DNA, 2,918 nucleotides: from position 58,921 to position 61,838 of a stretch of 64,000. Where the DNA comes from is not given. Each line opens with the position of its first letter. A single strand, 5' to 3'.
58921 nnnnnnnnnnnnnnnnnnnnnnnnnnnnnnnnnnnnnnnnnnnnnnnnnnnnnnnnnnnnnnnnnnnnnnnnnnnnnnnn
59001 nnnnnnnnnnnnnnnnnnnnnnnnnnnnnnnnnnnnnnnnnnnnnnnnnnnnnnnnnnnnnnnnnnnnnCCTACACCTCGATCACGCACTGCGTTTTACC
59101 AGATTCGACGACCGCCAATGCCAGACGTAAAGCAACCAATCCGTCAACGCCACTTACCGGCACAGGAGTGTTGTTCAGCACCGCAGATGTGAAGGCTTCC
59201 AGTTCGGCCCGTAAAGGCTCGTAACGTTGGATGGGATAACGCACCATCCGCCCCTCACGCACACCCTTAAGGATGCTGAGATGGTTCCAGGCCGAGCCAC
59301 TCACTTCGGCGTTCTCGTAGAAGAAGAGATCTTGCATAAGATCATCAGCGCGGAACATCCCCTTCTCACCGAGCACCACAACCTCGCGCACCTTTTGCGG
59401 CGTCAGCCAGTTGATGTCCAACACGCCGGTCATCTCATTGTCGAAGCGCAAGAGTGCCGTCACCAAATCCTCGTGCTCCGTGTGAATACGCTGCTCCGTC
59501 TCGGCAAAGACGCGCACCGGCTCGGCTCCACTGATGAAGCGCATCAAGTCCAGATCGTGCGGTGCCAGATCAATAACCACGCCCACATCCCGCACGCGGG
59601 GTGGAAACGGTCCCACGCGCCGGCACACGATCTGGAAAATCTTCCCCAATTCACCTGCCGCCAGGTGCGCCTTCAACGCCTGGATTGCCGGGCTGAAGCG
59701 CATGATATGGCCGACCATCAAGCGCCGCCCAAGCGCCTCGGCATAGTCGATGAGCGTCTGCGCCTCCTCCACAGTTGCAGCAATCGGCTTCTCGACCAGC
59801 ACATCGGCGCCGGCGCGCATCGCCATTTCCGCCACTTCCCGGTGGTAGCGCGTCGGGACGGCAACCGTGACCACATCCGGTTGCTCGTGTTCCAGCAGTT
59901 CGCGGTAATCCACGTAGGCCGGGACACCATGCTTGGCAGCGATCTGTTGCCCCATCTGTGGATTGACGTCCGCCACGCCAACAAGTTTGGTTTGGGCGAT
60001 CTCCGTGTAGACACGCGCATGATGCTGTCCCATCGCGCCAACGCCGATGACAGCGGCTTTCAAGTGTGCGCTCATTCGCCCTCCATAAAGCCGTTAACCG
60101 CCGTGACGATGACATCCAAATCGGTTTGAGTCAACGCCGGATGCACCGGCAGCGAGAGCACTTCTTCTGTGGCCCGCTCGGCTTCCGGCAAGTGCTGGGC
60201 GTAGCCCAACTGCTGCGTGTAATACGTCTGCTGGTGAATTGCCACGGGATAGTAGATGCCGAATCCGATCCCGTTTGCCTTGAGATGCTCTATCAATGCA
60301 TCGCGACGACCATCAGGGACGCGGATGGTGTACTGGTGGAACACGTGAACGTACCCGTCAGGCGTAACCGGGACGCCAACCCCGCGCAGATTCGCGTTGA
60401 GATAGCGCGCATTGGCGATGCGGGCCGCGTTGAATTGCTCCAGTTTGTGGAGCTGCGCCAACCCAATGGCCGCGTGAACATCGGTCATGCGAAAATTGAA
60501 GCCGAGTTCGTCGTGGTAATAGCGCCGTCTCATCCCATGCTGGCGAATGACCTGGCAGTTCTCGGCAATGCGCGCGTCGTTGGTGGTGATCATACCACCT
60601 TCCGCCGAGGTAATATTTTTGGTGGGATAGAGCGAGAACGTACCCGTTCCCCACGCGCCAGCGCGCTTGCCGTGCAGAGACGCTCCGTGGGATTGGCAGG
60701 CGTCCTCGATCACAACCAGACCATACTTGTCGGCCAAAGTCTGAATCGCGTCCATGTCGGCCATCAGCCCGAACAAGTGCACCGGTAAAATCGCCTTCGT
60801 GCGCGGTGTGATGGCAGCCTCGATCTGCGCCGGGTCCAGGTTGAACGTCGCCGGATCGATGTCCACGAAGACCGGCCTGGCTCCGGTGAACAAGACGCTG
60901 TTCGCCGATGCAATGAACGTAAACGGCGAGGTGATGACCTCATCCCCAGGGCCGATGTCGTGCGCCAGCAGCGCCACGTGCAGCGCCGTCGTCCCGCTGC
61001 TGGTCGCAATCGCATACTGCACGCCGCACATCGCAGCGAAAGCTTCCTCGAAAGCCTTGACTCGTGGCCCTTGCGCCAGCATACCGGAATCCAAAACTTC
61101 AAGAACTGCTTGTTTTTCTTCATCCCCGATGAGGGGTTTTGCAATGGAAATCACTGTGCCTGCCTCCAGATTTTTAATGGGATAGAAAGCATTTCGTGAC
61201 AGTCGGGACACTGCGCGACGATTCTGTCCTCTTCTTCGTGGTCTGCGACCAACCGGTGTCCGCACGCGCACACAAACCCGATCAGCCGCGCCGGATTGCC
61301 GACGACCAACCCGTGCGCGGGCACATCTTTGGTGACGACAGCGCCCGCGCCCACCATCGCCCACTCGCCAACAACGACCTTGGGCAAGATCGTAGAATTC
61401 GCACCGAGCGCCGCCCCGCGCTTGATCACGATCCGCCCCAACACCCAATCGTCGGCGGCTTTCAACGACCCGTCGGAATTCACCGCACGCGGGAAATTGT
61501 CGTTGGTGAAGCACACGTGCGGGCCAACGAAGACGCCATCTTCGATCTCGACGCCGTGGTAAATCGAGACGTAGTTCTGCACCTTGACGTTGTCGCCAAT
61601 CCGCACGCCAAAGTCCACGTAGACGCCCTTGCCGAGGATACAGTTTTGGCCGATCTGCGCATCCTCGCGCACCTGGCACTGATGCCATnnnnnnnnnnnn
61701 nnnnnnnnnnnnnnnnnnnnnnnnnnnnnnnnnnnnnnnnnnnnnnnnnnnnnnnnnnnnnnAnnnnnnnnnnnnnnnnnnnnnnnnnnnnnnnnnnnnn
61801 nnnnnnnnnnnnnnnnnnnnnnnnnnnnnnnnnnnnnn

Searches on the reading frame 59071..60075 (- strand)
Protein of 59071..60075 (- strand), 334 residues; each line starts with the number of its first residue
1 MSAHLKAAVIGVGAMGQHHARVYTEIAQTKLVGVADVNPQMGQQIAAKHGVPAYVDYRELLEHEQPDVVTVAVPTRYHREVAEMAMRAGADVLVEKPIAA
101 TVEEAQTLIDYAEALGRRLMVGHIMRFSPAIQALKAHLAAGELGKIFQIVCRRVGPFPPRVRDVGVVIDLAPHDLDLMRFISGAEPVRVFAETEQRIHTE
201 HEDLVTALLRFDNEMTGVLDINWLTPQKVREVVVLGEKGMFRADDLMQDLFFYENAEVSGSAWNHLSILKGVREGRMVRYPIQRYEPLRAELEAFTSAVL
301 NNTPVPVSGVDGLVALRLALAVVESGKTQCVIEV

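Call 26: search_protein_families(library=pfam, proteins=[window:59071-60075:-], max_evalue=0.00001)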
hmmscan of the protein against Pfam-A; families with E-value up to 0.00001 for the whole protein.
window:59071-60075:- (334 aa): 4 families
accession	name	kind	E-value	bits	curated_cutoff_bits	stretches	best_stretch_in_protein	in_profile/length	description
PF01408.29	GFO_IDH_MocA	-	3.7e-32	112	24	1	6-123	2-120/120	Oxidoreductase family, NAD-binding Rossmann fold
PF22725.1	GFO_IDH_MocA_C3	-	6.2e-23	81.6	27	1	131-242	1-124/124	GFO/IDH/MocA C-terminal domain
PF02894.22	GFO_IDH_MocA_C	-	1.8e-14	54.5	22.9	1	135-329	1-213/218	Oxidoreductase family, C-terminal alpha/beta domain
PF02629.25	CoA_binding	-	7.8e-08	33.4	22.3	1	6-93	5-91/97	CoA binding domain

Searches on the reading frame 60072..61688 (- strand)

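Call 26: search_protein_families(library=pfam, proteins=[window:60072-61688:-], max_evalue=0.00001)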
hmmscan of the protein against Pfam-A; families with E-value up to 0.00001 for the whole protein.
window:60072-61688:- (538 aa): 3 families
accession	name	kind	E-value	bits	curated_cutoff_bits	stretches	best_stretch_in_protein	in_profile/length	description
PF01041.23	DegT_DnrJ_EryC1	-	1.2e-133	446.2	19.8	1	187-531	3-359/360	DegT/DnrJ/EryC1/StrS aminotransferase family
PF01212.27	Beta_elim_lyase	-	2.4e-10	40.6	27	1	193-440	18-271/288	Beta-eliminating lyase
PF01053.26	Cys_Met_Meta_PP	-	4.3e-08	32.6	27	1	207-334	51-178/381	Cys/Met metabolism PLP-dependent enzyme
